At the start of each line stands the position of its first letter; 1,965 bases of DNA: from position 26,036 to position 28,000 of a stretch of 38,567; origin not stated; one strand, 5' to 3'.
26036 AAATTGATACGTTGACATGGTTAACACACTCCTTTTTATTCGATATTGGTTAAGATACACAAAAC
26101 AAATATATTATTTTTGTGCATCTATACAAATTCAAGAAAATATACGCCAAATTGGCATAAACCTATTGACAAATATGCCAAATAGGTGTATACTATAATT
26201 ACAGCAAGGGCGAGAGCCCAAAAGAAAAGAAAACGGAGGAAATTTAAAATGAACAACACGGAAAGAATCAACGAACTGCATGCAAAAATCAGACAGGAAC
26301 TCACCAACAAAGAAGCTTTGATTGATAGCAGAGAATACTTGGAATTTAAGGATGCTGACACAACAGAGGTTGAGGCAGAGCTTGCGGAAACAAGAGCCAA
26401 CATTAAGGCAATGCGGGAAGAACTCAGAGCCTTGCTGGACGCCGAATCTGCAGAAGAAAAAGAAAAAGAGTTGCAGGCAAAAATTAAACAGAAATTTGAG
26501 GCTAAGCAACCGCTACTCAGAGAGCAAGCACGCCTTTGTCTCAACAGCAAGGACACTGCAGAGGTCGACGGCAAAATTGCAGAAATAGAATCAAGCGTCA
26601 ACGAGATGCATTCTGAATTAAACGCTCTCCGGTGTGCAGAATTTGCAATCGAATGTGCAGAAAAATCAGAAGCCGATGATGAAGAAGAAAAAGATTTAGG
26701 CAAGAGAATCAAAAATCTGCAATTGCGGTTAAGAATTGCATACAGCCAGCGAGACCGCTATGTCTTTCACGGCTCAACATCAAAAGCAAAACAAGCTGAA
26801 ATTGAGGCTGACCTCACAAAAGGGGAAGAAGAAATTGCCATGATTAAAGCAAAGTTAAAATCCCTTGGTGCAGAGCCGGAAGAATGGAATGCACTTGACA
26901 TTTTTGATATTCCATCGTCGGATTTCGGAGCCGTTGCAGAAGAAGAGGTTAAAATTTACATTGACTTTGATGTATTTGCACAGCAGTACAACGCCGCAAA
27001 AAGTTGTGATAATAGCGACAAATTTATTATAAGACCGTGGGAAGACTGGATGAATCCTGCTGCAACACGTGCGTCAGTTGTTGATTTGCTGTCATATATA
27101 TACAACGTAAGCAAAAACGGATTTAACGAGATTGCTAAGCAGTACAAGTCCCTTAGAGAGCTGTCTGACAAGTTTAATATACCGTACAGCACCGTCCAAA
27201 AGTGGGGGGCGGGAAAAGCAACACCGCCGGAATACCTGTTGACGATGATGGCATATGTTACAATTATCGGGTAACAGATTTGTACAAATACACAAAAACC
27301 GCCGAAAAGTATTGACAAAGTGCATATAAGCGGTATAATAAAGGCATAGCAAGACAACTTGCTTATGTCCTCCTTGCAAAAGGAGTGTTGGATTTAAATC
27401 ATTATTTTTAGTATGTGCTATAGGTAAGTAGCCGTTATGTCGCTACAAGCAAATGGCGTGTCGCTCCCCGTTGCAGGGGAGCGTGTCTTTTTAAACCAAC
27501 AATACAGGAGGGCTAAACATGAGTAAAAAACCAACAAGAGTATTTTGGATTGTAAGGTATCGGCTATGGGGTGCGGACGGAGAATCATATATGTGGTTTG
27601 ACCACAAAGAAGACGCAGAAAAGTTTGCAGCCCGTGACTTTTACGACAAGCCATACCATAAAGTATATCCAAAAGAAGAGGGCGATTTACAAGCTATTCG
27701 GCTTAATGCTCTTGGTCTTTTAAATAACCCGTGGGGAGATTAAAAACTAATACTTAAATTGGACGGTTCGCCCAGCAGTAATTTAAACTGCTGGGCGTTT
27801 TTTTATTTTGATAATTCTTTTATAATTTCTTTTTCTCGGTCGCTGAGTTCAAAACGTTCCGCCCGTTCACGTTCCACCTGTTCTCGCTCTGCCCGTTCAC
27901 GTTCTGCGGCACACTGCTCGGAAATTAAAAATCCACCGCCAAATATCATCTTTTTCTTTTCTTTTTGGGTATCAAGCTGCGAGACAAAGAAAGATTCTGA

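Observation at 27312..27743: Consensus promoter, ~150-nt structured non-coding RNA, strong intrinsic terminator, then a 74-aa ORF: an RNA-controlled two-part module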

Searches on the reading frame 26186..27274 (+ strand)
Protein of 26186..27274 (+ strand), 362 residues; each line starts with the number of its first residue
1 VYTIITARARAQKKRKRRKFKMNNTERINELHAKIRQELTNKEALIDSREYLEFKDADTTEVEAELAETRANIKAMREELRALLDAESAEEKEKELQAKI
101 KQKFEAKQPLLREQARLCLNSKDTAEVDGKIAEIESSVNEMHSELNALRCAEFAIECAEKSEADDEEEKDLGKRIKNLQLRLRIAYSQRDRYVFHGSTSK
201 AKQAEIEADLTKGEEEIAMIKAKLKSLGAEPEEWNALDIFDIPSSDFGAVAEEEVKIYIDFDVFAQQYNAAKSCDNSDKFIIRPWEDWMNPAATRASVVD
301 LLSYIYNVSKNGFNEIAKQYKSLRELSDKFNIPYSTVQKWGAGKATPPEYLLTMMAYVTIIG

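Call 8: search_protein_families(library=pfam, proteins=[window:26186-27274:+], max_evalue=0.01)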
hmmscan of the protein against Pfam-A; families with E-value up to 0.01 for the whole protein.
window:26186-27274:+ (362 aa): 1 family
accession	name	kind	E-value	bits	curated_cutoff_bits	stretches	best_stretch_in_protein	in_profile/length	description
PF05377.16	FlaC_arch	-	0.0065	17.3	27.8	0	130-149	1-20/55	Flagella accessory protein C (FlaC)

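Call 9: search_protein_families(library=phrogs, proteins=[window:26186-27274:+], max_evalue=0.01)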
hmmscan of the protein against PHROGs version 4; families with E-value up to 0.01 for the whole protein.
window:26186-27274:+ (362 aa): 3 families
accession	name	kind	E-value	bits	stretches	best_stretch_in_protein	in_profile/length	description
phrog_25567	-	unknown function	1.5e-24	87.2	1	259-360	2-103/115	-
phrog_2967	-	transcription regulation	0.0024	18.4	1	321-356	24-59/225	transcriptional regulator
phrog_8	-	transcription regulation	0.0082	16.6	1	314-347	82-116/346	transcriptional regulator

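Call 45: find_homologous_proteins(query=window:26249-27274:+, max_evalue=0.001)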
Query window:26249-27274:+ (341 aa): 36 proteins with E <= 0.001 among 5338 candidates.
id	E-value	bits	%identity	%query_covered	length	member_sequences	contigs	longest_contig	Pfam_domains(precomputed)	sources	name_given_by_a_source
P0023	9.3e-212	720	99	100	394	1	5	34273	-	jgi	jgi:hypothetical protein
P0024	1.5e-209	713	98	100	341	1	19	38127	-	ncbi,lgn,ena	ncbi:MAG: hypothetical protein ACLSTI_00175 [Ruminococcus sp.]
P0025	5.1e-209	711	98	100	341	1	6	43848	-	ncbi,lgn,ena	-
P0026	9.4e-209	710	97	100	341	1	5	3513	-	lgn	-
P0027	3.7e-208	708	97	100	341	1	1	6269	-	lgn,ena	-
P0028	6.0e-208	707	97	100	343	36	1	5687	-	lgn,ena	-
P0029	6.9e-208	707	97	100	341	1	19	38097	-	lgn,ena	-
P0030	8.0e-208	707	97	100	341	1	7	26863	-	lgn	-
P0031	1.1e-207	707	97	100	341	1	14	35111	-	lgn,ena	-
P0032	2.7e-207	705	96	100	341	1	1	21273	-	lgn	-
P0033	4.7e-207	705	96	100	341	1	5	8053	-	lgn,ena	-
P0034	8.6e-207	704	97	100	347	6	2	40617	-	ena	-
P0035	1.2e-206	703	96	100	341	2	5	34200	-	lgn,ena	-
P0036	3.1e-205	699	96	100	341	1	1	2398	-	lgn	-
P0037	3.5e-205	698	97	100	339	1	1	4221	-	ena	-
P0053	4.0e-139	481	69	100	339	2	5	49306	-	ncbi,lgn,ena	-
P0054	1.5e-135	470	67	100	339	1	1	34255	-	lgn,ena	-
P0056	2.2e-87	311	77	32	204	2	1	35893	-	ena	-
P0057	3.6e-58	216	76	32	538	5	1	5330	PF25087.2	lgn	-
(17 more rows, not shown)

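Call 46: find_encoding_contigs(protein=P0054, flank=3000, max_places=2)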
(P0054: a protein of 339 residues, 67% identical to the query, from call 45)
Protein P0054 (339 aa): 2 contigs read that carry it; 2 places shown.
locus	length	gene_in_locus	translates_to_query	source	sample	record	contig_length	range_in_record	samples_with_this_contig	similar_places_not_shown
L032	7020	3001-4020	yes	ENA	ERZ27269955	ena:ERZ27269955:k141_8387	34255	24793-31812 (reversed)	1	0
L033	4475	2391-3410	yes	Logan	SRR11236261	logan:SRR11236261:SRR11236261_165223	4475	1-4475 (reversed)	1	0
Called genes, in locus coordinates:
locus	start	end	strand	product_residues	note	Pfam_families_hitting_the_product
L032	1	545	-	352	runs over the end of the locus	PF01051:Rep3_N, PF21205:Rep3_C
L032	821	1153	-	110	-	PF02086:MethyltransfD12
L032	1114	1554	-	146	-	PF02086:MethyltransfD12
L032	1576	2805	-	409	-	PF05951:Peptidase_M15_2 (weak), PF08291:Peptidase_M15_3, PF01183:Glyco_hydro_25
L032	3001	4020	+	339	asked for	-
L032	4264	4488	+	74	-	-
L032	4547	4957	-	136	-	PF05105:Phage_holin_4_1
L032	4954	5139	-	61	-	-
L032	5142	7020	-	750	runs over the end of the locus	PF01391:Collagen (weak)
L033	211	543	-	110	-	PF02086:MethyltransfD12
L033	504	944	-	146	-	PF02086:MethyltransfD12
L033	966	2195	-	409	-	PF05951:Peptidase_M15_2 (weak), PF08291:Peptidase_M15_3, PF01183:Glyco_hydro_25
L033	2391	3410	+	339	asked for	-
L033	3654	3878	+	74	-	-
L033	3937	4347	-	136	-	PF05105:Phage_holin_4_1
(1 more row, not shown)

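Call 47: find_encoding_contigs(protein=P0053, flank=3000, max_places=3)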
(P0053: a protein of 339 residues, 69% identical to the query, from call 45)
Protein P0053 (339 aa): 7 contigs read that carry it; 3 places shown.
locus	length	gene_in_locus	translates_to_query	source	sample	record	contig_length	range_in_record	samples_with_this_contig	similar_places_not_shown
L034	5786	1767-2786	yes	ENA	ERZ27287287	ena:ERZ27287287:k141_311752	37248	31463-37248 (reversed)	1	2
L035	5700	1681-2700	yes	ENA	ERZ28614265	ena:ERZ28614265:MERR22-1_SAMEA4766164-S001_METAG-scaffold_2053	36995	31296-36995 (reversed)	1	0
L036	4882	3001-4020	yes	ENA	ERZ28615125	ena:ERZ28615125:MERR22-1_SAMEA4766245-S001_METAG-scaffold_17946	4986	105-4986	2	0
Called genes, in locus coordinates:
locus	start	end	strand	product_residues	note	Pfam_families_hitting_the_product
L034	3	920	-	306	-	?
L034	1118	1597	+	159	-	-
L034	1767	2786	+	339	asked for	-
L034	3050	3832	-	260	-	-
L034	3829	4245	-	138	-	PF05105:Phage_holin_4_1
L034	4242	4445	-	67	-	-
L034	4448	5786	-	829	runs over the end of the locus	PF01391:Collagen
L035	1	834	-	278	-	?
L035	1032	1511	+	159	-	-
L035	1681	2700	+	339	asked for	-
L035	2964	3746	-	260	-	-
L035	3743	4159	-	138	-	PF05105:Phage_holin_4_1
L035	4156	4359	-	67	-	-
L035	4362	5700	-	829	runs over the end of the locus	PF01391:Collagen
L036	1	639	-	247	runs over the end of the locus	?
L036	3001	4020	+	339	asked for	-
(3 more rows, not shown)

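Call 48: find_encoding_contigs(protein=P0056, flank=3000, max_places=2)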
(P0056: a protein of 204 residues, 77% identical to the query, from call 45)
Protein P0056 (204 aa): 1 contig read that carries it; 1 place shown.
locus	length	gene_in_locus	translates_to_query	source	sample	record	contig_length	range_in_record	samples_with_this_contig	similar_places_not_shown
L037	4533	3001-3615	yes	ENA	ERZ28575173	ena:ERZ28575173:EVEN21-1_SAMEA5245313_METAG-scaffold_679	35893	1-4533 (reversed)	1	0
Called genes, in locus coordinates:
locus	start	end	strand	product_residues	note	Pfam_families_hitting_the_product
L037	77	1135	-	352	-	PF01051:Rep3_N, PF21205:Rep3_C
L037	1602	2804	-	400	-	PF05951:Peptidase_M15_2 (weak), PF08291:Peptidase_M15_3, PF01183:Glyco_hydro_25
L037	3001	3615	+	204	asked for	-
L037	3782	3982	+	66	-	-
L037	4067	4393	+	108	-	-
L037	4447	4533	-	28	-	?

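Call 49: find_encoding_contigs(protein=P0057, flank=3000, max_places=2)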
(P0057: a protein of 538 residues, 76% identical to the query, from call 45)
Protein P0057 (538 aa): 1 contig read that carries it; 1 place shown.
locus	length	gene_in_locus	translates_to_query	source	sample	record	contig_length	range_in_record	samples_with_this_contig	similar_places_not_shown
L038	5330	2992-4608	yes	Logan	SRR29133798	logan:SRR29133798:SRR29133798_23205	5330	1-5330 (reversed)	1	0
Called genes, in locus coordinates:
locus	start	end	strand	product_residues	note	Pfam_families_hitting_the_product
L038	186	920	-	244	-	PF02086:MethyltransfD12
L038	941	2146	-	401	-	PF08291:Peptidase_M15_3, PF01183:Glyco_hydro_25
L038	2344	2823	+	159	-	-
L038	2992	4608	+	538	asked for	PF25087:GMPPB_C (weak)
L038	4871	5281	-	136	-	PF05105:Phage_holin_4_1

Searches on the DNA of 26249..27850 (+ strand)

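Call 5: search_rna_families(source=window, start=27200, end=27850, threshold=evalue, max_evalue=10, show_alignments=3)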
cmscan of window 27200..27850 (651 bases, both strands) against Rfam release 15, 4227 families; matches with E-value up to 10: 12.
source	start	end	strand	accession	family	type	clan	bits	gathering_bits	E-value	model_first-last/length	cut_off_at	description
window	27663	27804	+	RF01456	VrrA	Gene; antisense;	-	21.2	50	0.38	1-140/140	no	Vibrio regulatory RNA of OmpA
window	27722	27802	+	RF02434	SpF39_sRNA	Gene; sRNA;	-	20.7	60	5.9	1-109/109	no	Streptococcus sRNA SpF39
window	27719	27807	+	RF04312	trpB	Cis-reg;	-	20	59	3.4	1-107/107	no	trpB ncRNA motif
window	27734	27809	+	RF02371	PyrG_leader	Cis-reg; leader;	-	20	65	5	1-78/78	no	PyrG leader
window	27762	27835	-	RF02414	rli60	Gene; sRNA;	-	19.8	60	5.8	1-191/191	no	Listeria sRNA rli60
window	27765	27809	-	RF02416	TCV_H4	Cis-reg;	-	19.4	50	1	1-51/51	no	Turnip crinkle virus 3'UTR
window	27705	27816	+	RF02310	TtnuHACA2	Gene; snRNA; snoRNA; HACA-box;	-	17.5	100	6.1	1-121/121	no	Tetrahymena snoRNA TtnuHACA2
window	27414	27511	+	RF03115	KDPG-aldolase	Gene; sRNA;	-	15.7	54.6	3.2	1-88/88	no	KDPG-aldolase RNA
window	27340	27375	-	RF01803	GABA3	Cis-reg;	-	15.2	57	3.2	1-54/54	no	Editing element of GABA-3 exon 9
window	27705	27806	+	RF02676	Esr41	Gene; sRNA;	-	15.2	102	3.6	1-74/74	no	Enterohemorrhagic E. coli sRNA 41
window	27748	27805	+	RF02399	NsiR1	Gene; sRNA;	-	14.4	39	4.8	1-60/60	no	Nitrogen stress-induced RNA 1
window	27662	27850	+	RF02409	snoR125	Gene; snRNA; snoRNA; CD-box;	-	11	100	8.7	1-175/200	3'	Small nucleolar RNA snoR125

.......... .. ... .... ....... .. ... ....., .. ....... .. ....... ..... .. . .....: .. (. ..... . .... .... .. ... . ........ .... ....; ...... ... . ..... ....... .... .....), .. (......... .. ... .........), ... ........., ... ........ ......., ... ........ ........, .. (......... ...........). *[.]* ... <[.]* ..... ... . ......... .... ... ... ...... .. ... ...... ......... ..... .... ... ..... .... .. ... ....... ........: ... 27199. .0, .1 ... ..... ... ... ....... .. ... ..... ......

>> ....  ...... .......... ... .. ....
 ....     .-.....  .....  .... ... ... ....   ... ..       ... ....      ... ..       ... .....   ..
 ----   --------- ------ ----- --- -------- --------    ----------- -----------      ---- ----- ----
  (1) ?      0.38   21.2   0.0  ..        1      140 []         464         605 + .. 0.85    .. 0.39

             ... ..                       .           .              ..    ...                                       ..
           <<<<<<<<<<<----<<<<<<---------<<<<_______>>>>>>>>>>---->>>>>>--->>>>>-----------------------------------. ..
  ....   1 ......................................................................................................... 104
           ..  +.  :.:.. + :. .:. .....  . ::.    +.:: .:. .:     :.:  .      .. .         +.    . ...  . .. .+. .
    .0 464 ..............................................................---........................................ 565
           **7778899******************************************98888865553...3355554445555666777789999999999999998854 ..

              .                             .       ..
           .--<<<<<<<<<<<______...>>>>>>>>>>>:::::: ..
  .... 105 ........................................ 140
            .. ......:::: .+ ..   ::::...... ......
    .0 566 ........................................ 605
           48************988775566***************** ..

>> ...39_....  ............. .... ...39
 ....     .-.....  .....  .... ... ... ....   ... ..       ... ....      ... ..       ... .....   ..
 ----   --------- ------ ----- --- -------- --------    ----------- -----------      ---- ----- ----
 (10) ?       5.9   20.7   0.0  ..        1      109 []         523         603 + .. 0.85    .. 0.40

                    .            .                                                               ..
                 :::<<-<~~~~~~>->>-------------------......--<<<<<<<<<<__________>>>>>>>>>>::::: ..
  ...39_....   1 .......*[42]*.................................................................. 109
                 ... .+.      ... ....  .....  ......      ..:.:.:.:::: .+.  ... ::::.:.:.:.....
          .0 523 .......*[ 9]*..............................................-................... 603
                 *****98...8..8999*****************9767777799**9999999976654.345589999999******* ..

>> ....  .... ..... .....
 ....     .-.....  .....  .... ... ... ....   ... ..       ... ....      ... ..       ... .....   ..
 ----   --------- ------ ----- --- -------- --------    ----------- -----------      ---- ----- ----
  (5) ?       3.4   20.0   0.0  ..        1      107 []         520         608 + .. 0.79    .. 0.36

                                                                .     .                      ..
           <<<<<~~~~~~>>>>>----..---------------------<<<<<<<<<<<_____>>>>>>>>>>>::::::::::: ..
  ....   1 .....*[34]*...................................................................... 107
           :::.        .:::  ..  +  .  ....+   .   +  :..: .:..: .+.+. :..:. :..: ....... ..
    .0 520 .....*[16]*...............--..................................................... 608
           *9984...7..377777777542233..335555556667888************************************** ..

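Call 10: search_dna_similar(query=window:27280-27810:+, collection=phages, mode=distant, max_rows=30)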
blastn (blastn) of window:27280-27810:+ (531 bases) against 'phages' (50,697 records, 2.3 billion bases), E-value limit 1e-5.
No match.

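Call 11: search_dna_similar(query=window:27280-27810:+, collection=plasmids, mode=distant, max_rows=30)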
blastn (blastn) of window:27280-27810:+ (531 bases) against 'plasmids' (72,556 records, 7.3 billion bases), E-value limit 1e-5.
No match.

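Call 74: search_dna_similar(query=window:27400-27459:+, collection=phages, mode=distant, max_evalue=10)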
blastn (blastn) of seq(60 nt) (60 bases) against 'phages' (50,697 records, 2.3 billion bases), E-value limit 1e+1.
Records with a match: 26; places in all: 26; records where one place covers at least 80% of the query: 0.
Best place of each record, by identity: 95-99% 24; 90-95% 2.
By first word of the organism name: Campylobacter 23; Bacillus 3.
By host as written in the record: Campylobacter jejuni NCTC12662 13; Campylobacter jejuni 4; Campylobacter jejuni NCTC12658 3; Bacillus thuringiensis subsp. kurstaki 2; Campylobacter jejuni subsp. jejuni 2; Bacillus cereus 1; Campylobacter jejuni LBA65 1.
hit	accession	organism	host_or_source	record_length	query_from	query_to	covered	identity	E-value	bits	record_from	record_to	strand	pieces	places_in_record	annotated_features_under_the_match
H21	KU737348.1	Bacillus phage Zuko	Bacillus thuringiensis subsp. kurstaki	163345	16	39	40%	91.7%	2e+0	36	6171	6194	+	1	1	hypothetical protein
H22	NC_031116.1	Bacillus phage Zuko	Bacillus thuringiensis subsp. kurstaki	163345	16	39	40%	91.7%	2e+0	36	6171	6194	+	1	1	hypothetical protein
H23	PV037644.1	Bacillus phage vB_BcM_CUBc25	Bacillus cereus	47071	1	22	37%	95.5%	2e+0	37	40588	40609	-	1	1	hypothetical protein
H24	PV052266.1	Campylobacter phage PT14_12670_16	Campylobacter jejuni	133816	3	23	35%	95.2%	5e+0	35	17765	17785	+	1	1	hypothetical protein (x2)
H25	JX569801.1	Campylobacter phage CP30A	Campylobacter jejuni subsp. jejuni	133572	3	23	35%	95.2%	5e+0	35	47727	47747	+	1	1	putative Hef-like homing endonuclease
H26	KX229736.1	Campylobacter phage PC5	Campylobacter jejuni LBA65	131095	3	23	35%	95.2%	5e+0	35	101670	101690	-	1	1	putative Hef-like homing endonuclease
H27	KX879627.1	Campylobacter phage vB_CjeM_Los1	Campylobacter jejuni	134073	3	23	35%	95.2%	5e+0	35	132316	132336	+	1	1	putative Hef-like homing endonuclease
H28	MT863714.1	Campylobacter phage F207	Campylobacter jejuni NCTC12662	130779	3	23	35%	95.2%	5e+0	35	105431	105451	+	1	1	putative homing endonuclease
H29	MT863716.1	Campylobacter phage F348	Campylobacter jejuni NCTC12658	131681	3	23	35%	95.2%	5e+0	35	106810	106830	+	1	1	putative homing endonuclease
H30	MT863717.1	Campylobacter phage F352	Campylobacter jejuni NCTC12658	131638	3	23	35%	95.2%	5e+0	35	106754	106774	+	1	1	putative homing endonuclease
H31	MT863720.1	Campylobacter phage F357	Campylobacter jejuni NCTC12662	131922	3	23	35%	95.2%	5e+0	35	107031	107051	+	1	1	putative homing endonuclease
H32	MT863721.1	Campylobacter phage F358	Campylobacter jejuni NCTC12662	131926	3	23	35%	95.2%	5e+0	35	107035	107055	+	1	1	putative homing endonuclease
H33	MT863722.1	Campylobacter phage F360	Campylobacter jejuni NCTC12662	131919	3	23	35%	95.2%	5e+0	35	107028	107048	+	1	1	putative homing endonuclease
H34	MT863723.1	Campylobacter phage F361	Campylobacter jejuni NCTC12662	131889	3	23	35%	95.2%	5e+0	35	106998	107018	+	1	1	putative homing endonuclease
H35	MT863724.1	Campylobacter phage F365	Campylobacter jejuni NCTC12662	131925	3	23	35%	95.2%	5e+0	35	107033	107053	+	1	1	putative homing endonuclease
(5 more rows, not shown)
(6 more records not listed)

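Call 82: search_rna_families(sources=[L034, L107], threshold=evalue, max_evalue=1)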
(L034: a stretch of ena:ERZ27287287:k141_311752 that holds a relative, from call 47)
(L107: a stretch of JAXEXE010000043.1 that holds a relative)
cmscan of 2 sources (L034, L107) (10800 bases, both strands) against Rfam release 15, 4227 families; matches with E-value up to 1: 2.
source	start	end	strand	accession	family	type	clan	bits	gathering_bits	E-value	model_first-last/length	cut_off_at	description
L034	2898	3001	+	RF01859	Phe_leader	Cis-reg; leader;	-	25.8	55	0.83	1-125/125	no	Phenylalanine leader peptide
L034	2974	3051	+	RF01394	isrK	Gene; sRNA;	-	24.1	50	0.081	1-77/77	no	isrK Hfq binding RNA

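Call 92: search_with_rna_model(model_id=R1, sources=[L027, L029, L030, L031, L159, L160, L009, L010, L032], filters=off, max_evalue=1)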
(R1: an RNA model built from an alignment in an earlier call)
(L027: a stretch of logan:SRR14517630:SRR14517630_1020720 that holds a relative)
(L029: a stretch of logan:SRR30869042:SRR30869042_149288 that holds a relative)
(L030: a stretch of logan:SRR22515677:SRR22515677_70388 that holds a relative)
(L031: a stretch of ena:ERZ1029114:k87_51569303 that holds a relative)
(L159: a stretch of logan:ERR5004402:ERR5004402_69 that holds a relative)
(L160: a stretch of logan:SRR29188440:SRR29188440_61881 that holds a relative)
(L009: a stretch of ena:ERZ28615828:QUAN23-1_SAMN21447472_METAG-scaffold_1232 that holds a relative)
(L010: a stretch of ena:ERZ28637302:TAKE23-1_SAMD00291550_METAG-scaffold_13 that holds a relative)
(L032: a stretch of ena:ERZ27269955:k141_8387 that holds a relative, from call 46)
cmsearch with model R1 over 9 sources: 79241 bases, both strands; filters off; matches with E-value up to 1: 8.
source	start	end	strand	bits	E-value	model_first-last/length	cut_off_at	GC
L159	194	224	+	25.8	0.00051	1-33/33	no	0.58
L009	9944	9967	+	19.6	0.02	3-24/33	no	0.75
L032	4207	4230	+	19.6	0.02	3-24/33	no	0.75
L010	9944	9967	+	18.7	0.035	3-24/33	no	0.75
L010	9944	9965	-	15.9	0.19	3-22/33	no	0.77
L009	9944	9965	-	15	0.32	3-22/33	no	0.77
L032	4207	4228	-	15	0.32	3-22/33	no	0.77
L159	4964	5002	+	14.2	0.52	1-33/33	no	0.36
